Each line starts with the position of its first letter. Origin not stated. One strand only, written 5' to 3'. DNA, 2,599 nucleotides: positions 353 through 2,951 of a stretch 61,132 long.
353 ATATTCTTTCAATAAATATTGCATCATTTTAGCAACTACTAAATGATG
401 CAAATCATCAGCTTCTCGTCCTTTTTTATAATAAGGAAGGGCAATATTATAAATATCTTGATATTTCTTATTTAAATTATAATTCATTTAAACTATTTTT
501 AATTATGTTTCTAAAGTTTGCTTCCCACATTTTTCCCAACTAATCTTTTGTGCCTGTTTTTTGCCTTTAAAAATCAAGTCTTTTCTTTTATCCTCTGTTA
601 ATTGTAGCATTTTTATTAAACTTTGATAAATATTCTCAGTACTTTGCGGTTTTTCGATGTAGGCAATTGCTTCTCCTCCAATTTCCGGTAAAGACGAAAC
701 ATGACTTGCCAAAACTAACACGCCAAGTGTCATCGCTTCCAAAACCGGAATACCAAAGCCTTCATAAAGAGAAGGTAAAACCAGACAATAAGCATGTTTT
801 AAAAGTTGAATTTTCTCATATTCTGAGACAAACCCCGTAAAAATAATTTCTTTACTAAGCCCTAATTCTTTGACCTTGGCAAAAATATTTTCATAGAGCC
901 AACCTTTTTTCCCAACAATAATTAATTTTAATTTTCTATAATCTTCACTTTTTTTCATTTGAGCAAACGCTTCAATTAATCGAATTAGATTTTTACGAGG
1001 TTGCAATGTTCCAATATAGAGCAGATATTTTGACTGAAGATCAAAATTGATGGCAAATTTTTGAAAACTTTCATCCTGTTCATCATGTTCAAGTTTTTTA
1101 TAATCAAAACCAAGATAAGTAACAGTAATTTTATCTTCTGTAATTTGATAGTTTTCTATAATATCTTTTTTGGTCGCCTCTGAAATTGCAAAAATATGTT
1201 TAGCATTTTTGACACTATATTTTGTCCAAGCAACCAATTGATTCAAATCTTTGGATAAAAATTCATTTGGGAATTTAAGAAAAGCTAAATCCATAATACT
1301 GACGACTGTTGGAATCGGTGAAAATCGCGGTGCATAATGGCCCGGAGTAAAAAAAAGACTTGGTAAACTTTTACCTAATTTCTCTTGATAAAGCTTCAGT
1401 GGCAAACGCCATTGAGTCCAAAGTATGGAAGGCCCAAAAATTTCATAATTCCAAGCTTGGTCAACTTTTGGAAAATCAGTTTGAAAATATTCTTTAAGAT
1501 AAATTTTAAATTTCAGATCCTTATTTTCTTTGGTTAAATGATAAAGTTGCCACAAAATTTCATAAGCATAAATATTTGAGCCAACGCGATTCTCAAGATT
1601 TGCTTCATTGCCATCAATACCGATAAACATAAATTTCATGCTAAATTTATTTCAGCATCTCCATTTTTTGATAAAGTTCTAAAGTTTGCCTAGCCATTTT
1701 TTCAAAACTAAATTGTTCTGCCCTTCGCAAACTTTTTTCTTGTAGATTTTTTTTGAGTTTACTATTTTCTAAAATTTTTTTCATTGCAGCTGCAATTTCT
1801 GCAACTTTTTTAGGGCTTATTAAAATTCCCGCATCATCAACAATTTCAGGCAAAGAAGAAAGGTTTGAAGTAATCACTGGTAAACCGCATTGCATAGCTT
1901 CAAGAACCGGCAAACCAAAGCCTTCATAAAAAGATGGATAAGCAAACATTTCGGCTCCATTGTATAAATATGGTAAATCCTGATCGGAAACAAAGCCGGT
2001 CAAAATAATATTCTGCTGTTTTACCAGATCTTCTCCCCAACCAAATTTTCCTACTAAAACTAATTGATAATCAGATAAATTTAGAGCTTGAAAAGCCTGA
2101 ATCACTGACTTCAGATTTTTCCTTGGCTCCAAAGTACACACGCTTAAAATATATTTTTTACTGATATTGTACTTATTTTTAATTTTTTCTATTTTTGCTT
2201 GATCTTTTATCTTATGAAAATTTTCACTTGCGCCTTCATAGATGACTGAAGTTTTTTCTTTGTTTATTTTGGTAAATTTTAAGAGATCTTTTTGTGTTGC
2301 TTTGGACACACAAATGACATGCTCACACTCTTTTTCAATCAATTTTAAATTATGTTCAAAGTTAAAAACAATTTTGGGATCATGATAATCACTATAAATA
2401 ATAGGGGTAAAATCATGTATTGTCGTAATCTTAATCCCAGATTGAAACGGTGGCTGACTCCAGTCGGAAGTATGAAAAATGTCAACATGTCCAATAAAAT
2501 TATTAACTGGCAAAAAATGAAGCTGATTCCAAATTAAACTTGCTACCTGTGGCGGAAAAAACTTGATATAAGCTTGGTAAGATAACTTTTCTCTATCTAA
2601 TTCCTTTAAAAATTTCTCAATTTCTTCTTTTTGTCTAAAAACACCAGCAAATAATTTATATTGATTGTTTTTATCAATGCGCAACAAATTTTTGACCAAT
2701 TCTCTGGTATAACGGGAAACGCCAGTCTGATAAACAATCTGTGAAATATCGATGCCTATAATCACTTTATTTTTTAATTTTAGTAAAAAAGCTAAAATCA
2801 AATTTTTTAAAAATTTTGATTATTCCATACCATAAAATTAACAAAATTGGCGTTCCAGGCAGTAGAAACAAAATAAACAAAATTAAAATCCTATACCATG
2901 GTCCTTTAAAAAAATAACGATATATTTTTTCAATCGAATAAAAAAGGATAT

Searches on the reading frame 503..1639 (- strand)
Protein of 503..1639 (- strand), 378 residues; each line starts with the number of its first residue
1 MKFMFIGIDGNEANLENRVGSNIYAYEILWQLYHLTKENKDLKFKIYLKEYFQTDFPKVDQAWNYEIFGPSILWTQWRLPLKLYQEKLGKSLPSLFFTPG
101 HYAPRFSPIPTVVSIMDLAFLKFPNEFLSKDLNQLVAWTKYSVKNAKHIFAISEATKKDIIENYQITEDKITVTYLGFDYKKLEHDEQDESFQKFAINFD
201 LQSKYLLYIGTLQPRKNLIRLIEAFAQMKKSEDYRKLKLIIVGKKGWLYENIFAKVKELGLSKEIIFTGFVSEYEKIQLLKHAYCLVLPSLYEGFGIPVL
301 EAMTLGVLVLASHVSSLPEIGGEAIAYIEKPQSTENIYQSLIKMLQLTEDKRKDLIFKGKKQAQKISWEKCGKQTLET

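Call 63: search_protein_families(library=pfam, proteins=[window:503-1639:-], max_evalue=0.00001)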
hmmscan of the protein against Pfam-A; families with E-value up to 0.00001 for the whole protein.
window:503-1639:- (378 aa): 4 families
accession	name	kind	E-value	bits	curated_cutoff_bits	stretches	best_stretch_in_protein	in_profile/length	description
PF00534.26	Glycos_transf_1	-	1.5e-34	119.5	26.4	1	192-361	4-171/172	Glycosyl transferases group 1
PF13692.12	Glyco_trans_1_4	-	2.3e-25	90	27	1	204-346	2-141/142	Glycosyl transferases group 1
PF13439.12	Glyco_transf_4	-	1.8e-07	31.8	28.5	1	97-180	85-168/170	Glycosyltransferase Family 4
PF20706.3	GT4-conflict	-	3.3e-07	30.1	26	1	204-315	198-314/385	Family 4 Glycosyltransferase in conflict systems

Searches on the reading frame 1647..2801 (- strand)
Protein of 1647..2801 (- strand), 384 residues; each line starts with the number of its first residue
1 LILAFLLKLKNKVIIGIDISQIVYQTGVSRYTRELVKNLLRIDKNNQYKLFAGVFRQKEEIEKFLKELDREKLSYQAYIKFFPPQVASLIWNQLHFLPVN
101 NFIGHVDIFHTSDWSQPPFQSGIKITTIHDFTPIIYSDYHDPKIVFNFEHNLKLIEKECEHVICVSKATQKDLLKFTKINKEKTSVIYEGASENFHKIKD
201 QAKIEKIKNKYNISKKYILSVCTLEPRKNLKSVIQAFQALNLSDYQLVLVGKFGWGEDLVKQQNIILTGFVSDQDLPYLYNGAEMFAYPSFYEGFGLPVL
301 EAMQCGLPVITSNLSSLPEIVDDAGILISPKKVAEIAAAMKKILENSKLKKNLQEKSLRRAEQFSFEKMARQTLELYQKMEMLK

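Call 63: search_protein_families(library=pfam, proteins=[window:1647-2801:-], max_evalue=0.00001)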
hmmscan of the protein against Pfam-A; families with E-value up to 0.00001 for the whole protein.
window:1647-2801:- (384 aa): 5 families
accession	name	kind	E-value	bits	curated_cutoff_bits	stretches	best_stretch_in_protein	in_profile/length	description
PF00534.26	Glycos_transf_1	-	7.9e-35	120.3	26.4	1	205-357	3-169/172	Glycosyl transferases group 1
PF13692.12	Glyco_trans_1_4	-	1.4e-28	100.4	27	1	216-346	2-142/142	Glycosyl transferases group 1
PF13439.12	Glyco_transf_4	-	4.8e-09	36.9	28.5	1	27-190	3-165/170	Glycosyltransferase Family 4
PF13524.12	Glyco_trans_1_2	-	6e-07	29.9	25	1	237-373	6-142/144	Glycosyl transferase-like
PF20706.3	GT4-conflict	-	1.3e-06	28.1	26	1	275-342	274-338/385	Family 4 Glycosyltransferase in conflict systems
